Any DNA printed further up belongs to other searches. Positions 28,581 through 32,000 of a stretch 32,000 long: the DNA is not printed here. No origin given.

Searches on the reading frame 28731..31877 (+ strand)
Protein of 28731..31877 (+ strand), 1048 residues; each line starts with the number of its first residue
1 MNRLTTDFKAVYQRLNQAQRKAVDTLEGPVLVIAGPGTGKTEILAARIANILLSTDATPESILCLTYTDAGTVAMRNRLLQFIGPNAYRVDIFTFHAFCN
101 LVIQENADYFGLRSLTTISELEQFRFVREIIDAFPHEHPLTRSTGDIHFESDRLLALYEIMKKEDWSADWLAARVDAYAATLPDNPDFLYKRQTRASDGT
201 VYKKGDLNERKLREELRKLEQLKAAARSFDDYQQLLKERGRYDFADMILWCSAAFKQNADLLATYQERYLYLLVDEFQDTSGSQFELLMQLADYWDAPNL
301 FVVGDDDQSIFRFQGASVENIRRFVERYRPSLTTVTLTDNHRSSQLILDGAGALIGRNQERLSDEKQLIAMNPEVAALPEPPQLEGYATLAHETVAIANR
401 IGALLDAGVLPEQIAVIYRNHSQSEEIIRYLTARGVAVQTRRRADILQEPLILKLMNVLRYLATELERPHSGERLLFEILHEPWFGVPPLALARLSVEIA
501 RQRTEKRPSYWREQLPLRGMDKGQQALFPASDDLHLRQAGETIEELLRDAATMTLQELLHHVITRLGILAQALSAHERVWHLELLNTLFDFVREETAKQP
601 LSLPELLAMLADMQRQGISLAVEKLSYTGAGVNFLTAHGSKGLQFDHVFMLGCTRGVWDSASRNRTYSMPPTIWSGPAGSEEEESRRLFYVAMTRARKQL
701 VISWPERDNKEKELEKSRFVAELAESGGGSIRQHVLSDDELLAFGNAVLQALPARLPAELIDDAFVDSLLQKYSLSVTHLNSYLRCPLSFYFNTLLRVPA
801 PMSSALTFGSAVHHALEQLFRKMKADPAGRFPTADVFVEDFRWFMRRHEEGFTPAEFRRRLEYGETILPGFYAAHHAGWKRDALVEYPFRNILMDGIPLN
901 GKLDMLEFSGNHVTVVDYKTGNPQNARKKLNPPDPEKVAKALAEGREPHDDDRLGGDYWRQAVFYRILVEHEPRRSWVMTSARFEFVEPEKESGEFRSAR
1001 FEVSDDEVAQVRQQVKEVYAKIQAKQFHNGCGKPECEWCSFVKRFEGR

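Call 15: search_protein_families(library=pfam, proteins=[window:28731-31877:+])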
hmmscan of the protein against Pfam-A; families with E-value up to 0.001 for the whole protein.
window:28731-31877:+ (1048 aa): 7 families
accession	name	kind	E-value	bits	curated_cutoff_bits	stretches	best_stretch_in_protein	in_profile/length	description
PF00580.27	UvrD-helicase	-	7.9e-61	206.5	23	1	15-328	1-270/271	UvrD/REP helicase N-terminal domain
PF13361.12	UvrD_C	-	1.5e-28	100.7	25.6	1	336-705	2-348/350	UvrD-like helicase C-terminal domain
PF12705.13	PDDEXK_1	-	2e-25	90.6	22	1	774-1041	1-242/247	PD-(D/E)XK nuclease superfamily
PF13245.12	AAA_19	-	4.8e-16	59.6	25.1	1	19-313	1-133/134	AAA domain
PF13538.12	UvrD_C_2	-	1.5e-09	38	27.4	1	681-702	30-51/52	UvrD-like helicase C-terminal domain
PF01443.25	Viral_helicase1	-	0.00046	20.5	21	0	631-702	176-226/228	Viral superfamily 1 RNA helicase core domain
PF13604.12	AAA_30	-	0.00059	20.1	27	0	15-46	2-37/191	AAA domain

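Call 28: find_encoding_contigs(protein=window:28731-31877:+, flank=10000, max_places=4)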
Protein window:28731-31877:+ (1048 aa): 2 contigs read that carry it; 2 places shown.
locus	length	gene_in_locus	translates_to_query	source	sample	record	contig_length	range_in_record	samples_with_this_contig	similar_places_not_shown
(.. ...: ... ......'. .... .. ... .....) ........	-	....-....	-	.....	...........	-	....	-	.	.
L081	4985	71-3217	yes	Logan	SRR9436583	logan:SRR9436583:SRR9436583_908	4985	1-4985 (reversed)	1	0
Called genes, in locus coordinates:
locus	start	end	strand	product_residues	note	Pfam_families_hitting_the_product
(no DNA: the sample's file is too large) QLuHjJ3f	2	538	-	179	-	?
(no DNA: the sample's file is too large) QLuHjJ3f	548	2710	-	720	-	PF13174:TPR_6 (faint), PF13428:TPR_14 (faint), PF14559:TPR_19 (faint), PF13432:TPR_16 (weak), PF01464:SLT, PF27553:SLT_superhelical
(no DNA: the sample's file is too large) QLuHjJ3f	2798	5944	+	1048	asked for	PF00580:UvrD-helicase, PF13245:AAA_19, PF13361:UvrD_C, PF13538:UvrD_C_2 (faint), PF12705:PDDEXK_1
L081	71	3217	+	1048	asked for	PF00580:UvrD-helicase, PF13245:AAA_19, PF13361:UvrD_C, PF13538:UvrD_C_2 (faint), PF12705:PDDEXK_1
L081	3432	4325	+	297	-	PF01507:PAPS_reduct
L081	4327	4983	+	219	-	?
